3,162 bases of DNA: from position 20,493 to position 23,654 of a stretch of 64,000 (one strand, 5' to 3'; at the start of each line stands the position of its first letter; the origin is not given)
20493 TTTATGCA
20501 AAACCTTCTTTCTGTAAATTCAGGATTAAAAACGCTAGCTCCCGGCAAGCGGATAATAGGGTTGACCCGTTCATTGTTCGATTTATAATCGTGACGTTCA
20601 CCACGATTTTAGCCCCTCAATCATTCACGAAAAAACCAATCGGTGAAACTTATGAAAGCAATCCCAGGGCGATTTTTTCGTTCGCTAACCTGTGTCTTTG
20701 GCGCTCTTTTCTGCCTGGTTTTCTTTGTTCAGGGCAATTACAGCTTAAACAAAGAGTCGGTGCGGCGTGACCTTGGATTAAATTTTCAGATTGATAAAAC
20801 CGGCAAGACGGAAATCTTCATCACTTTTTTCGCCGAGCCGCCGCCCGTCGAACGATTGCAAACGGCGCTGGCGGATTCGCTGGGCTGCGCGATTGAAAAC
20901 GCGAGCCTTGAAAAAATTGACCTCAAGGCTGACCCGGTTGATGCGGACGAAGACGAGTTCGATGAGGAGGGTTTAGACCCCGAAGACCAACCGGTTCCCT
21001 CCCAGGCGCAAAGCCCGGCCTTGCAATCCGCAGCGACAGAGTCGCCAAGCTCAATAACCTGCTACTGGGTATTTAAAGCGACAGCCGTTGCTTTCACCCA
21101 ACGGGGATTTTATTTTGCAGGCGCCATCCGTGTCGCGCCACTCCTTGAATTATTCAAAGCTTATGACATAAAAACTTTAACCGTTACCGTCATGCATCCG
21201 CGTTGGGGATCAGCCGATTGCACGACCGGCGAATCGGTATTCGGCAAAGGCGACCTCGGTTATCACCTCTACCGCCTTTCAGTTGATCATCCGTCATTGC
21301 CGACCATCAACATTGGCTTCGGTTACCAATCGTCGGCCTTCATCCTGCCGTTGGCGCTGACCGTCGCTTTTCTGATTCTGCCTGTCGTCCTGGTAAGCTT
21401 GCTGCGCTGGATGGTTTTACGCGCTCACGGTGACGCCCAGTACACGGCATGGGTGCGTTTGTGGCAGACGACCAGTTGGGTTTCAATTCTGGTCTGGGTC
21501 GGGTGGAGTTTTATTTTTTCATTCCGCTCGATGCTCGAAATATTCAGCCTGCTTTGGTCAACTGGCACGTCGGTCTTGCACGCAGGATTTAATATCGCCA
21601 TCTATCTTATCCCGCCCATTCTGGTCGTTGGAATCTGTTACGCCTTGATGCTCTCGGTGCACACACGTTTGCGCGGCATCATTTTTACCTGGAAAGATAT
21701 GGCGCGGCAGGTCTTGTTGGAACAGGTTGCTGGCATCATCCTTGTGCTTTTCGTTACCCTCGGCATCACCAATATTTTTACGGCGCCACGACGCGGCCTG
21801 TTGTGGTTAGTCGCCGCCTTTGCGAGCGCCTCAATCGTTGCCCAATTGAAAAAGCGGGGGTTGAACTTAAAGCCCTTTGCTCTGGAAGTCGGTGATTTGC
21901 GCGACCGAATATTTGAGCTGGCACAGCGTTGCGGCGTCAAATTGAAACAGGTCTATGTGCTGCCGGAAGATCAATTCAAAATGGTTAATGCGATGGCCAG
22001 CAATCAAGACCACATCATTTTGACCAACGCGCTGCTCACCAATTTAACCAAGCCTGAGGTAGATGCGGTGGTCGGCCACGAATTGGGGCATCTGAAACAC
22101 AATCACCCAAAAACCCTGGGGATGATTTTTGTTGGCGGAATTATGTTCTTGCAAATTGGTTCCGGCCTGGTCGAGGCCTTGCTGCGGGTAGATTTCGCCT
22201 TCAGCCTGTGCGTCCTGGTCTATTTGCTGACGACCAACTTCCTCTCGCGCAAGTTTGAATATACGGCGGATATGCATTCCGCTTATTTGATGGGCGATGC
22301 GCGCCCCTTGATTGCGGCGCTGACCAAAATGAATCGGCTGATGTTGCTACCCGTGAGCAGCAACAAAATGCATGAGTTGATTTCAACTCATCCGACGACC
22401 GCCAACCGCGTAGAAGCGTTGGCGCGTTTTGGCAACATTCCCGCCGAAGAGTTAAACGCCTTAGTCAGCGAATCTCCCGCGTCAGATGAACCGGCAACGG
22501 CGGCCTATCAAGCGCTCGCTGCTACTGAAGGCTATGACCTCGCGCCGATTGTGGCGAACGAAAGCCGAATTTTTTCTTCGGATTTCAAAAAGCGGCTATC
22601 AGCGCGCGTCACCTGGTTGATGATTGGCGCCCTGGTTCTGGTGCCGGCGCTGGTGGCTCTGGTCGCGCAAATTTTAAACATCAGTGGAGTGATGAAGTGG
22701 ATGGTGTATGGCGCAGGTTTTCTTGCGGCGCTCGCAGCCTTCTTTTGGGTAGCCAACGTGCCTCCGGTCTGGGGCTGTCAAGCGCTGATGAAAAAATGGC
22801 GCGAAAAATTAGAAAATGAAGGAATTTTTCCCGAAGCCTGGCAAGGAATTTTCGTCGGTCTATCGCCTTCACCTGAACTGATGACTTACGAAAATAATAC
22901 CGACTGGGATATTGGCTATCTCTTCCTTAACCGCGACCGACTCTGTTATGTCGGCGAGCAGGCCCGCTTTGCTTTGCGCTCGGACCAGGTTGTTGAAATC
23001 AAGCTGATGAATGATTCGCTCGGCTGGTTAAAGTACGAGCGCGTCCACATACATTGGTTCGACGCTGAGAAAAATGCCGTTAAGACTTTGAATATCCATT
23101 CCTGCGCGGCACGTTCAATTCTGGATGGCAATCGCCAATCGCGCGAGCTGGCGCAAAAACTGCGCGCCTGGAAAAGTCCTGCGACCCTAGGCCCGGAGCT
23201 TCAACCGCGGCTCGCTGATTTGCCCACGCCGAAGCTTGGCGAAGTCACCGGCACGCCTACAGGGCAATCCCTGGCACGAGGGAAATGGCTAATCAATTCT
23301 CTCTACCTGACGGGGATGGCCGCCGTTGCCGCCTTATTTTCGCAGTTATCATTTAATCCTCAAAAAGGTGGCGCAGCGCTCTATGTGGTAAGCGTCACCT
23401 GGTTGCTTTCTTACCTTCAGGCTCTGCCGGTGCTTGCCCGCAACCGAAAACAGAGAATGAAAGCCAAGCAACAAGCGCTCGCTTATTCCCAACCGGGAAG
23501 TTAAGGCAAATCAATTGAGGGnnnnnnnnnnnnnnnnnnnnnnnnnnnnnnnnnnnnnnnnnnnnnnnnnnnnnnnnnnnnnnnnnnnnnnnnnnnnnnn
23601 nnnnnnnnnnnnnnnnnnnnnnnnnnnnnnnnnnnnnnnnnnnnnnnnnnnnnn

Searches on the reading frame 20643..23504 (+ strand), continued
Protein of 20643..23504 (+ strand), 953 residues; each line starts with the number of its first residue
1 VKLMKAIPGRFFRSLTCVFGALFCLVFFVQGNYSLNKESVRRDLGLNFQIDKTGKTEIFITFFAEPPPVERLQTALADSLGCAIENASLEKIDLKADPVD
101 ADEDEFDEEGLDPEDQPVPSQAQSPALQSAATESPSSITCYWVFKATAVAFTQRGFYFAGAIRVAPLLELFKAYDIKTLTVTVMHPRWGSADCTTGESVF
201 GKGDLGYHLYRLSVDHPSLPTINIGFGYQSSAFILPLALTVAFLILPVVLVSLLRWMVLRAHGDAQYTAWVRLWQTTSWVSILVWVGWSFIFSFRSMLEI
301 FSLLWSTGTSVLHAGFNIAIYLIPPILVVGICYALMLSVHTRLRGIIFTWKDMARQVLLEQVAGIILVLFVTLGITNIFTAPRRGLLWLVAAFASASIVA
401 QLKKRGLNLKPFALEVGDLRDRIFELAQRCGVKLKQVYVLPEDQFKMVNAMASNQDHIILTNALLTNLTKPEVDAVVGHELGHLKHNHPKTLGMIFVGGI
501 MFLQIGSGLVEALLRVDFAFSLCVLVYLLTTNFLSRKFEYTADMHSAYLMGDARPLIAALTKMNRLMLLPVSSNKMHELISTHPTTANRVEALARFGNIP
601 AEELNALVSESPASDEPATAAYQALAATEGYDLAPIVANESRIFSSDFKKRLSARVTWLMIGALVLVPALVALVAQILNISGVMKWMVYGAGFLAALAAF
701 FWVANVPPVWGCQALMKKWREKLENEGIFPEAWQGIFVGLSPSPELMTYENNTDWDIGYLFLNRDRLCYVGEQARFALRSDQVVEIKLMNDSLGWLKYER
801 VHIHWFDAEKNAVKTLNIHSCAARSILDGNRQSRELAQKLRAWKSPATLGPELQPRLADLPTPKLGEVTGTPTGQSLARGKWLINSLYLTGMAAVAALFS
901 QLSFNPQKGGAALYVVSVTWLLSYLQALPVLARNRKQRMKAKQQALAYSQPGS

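Call 53: search_solved_structures(query=window:20652-23501:+, show_alignments=1, max_evalue=0.01)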
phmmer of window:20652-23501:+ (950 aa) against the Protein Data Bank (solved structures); distinct sequences matched with E-value up to 0.01: 5.
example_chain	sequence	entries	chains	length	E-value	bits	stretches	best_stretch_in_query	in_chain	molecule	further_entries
4il3_A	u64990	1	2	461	4.8e-05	24.8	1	349-489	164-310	Ste24p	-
4aw6_A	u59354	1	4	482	0.0016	19.7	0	504-592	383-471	CAAX PRENYL PROTEASE 1 HOMOLOG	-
5syt_A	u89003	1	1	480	0.0017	19.7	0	504-591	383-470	CAAX prenyl protease 1 homolog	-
6bh8_A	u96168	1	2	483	0.0018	19.6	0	504-591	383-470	CAAX prenyl protease 1 homolog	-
2ypt_A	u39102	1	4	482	0.0079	17.4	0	505-592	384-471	CAAX PRENYL PROTEASE 1 HOMOLOG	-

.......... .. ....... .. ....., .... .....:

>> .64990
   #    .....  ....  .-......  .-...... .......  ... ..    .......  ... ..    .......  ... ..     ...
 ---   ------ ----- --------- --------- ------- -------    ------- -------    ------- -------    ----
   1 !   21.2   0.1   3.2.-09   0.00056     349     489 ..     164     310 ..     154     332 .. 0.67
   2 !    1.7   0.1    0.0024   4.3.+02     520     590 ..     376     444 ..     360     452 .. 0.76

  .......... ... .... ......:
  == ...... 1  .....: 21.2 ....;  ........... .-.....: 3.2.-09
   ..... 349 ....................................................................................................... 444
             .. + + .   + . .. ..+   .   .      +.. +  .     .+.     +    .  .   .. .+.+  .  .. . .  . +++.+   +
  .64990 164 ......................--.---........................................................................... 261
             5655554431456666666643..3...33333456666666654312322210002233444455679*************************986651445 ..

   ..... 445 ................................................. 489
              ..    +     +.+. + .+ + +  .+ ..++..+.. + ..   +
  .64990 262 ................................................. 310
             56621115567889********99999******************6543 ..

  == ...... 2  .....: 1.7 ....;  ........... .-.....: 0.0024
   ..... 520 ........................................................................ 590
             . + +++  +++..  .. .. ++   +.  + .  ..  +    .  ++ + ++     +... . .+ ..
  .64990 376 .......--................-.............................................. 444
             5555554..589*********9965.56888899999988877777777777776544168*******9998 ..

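Call 54: fold_search(model_id=the predicted structure, library=pdb)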
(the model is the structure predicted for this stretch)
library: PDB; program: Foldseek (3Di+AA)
matches with E <= 10: 256; with E <= 0.001: 0
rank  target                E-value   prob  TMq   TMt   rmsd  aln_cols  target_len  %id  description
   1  8b6l_O                2.2e-02  0.82  0.10  0.15  24.5       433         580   10  Subtomogram average of the human Sec61-TRAP-OSTA-translocon (released 2022-12-07)
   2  4tyz_A                2.4e-02  1.00  0.07  0.47   4.4        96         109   16  Crystal structure of the C-terminal domain of an unknown protein from Leishmania infantum (released 2014-08-06)
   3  7xt7_j                2.7e-02  0.97  0.09  0.16  18.8       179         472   10  RNA polymerase II elongation complex transcribing a nucleosome (EC49B) (released 2022-10-12)
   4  7xtd_j                2.7e-02  0.93  0.07  0.14  18.8       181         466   12  RNA polymerase II elongation complex transcribing a nucleosome (EC58oct) (released 2022-09-07)
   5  3voq_B                3.1e-02  1.00  0.09  0.58   5.2       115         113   10  Crystal structure of the pleckstrin homology domain of human Sin1, a TORC2 subunit (released 2012-04-11)
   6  6s7o_E                3.6e-02  0.41  0.09  0.14  25.4       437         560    9  Cryo-EM structure of human oligosaccharyltransferase complex OST-A (released 2019-12-18)
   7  7xsx_j                5.3e-02  0.84  0.07  0.13  19.7       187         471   12  RNA polymerase II elongation complex transcribing a nucleosome (EC49) (released 2022-09-07)
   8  7xti_j                5.9e-02  0.92  0.08  0.15  16.0       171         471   12  RNA polymerase II elongation complex transcribing a nucleosome (EC58hex) (released 2022-10-12)
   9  9wmw_j                5.9e-02  0.92  0.08  0.15  16.0       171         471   12  Co-transcriptional histone H3K36 methylation complex containing RNA polymerase II elongation complex, Set2, and the up (released 2025-12-24)
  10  2cay_B                6.2e-02  0.99  0.08  0.43   6.1       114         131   14  Vps36 N-terminal PH domain (released 2006-04-07)
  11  4dx9_g                7.5e-02  1.00  0.08  0.47   4.2        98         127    9  ICAP1 in complex with integrin beta 1 cytoplasmic tail (released 2013-01-09)
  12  3tvv_B                9.6e-02  0.85  0.08  0.23   8.6       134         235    9  Structure of the tandem PH domains of Rtt106 (residues 68-315) (released 2012-02-01)
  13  2cay_A                1.4e-01  0.95  0.08  0.39   7.0       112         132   13  Vps36 N-terminal PH domain (released 2006-04-07)
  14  8i53_MODEL_1_A        1.5e-01  0.97  0.08  0.49   4.9        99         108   13  Solution structure of the PH domain from the Tfb1 subunit of fission yeast TFIIH (released 2023-11-01)
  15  3qr1_D                1.6e-01  0.99  0.09  0.11   5.3       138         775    9  Crystal Structure of L. pealei PLC21 (released 2011-08-10)
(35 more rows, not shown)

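Call 69: search_protein_families(library=pfam, alignment_id=A5, max_evalue=0.01)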
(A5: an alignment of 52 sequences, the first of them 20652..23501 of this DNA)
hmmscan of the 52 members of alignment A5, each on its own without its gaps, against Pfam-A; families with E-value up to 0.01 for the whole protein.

A. member 1, window:20652-23501:+ (950 aa): 1 family
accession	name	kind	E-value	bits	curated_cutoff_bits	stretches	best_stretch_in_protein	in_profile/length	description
PF01435.24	Peptidase_M48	-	9.3e-26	91.2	20.3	1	414-591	5-183/186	Peptidase family M48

B. families by the number of members that match (of 52 scanned): 10 families
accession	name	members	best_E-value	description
PF01435.24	Peptidase_M48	52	2.8e-28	Peptidase family M48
PF05569.17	Peptidase_M56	31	7.7e-06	BlaR1 peptidase M56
PF10263.15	SprT-like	6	0.00071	SprT-like family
PF01863.23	YgjP-like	3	0.00049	YgjP-like, metallopeptidase domain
PF13699.11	eCIS_core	2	0.0029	eCIS core domain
PF06271.18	RDD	1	3.8e-20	RDD family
PF09946.14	DUF2178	1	0.00017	Predicted membrane protein (DUF2178)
PF04217.19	DUF412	1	0.0024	Protein of unknown function, DUF412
PF04298.18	Zn_peptidase_2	1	0.0053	Putative neutral zinc metallopeptidase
PF00997.23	Casein_kappa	1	0.0093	Kappa casein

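Call 70: search_solved_structures(query=A5, max_evalue=0.1)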
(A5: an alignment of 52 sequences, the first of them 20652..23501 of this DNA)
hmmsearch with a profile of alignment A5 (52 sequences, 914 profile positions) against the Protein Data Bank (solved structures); distinct sequences matched with E-value up to 0.1: 15.
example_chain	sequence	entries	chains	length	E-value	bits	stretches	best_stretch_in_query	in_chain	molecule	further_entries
4il3_A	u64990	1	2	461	1.1e-18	70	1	325-555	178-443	Ste24p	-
5syt_A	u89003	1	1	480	4.4e-17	64.7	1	430-557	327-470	CAAX prenyl protease 1 homolog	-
4aw6_A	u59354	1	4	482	5.3e-17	64.4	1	430-557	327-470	CAAX PRENYL PROTEASE 1 HOMOLOG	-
6bh8_A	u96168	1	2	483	5.4e-17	64.4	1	430-557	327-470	CAAX prenyl protease 1 homolog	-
2ypt_A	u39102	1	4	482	4.6e-15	58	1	430-557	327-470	CAAX PRENYL PROTEASE 1 HOMOLOG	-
3c37_A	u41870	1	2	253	2.5e-08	35.7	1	397-566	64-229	Peptidase, M48 family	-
28jq_F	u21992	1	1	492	3.2e-08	35.3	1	406-554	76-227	Beta-barrel assembly-enhancing protease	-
6ait_A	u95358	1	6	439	5.7e-08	34.5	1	406-554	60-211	Beta-barrel assembly-enhancing protease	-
6sar_A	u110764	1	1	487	6.7e-08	34.3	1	406-554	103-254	Beta-barrel assembly-enhancing protease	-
28jr_F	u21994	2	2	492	7.1e-08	34.2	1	406-554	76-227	Beta-barrel assembly-enhancing protease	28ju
28jl_F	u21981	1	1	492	1.2e-07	33.5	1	406-554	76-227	Beta-barrel assembly-enhancing protease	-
3cqb_A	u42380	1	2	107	5.1e-07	31.4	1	386-452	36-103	Probable protease htpX homolog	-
4qhf_A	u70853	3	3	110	0.056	14.7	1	413-446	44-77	Uncharacterized protein MJ1213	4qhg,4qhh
4qhj_A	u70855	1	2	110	0.056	14.7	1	413-446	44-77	Uncharacterized protein MJ1213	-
4qhi_A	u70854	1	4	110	0.06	14.6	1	413-446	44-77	Uncharacterized protein MJ1213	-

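Call 78: search_protein_families(library=padloc, proteins=[window:20652-23501:+], max_evalue=0.01)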
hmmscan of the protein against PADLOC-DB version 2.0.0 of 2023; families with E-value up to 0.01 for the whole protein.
window:20652-23501:+ (950 aa): 0 families

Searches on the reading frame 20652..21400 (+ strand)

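Call 31: search_protein_families(library=pfam, proteins=[window:20652-21400:+], max_evalue=10)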
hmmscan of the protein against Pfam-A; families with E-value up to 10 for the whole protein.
window:20652-21400:+ (249 aa): 0 families

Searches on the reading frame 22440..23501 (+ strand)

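Call 31: search_protein_families(library=pfam, proteins=[window:22440-23501:+], max_evalue=10)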
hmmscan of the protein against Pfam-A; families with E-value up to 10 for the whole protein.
window:22440-23501:+ (354 aa): 4 families
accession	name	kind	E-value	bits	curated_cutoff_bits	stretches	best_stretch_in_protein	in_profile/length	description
PF13571.11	DUF4133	-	0.073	13.9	25.2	1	59-123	18-80/91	Domain of unknown function (DUF4133)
PF19744.4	DUF6232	-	0.66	10.9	27.4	1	55-109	32-82/117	Family of unknown function (DUF6232)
PF20482.3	DUF6722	-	0.68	10.7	27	1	73-103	16-45/49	Family of unknown function (DUF6722)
PF07332.16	Phage_holin_3_6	-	5.9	7.4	28.4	1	50-117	30-95/116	Putative Actinobacterial Holin-X, holin superfamily III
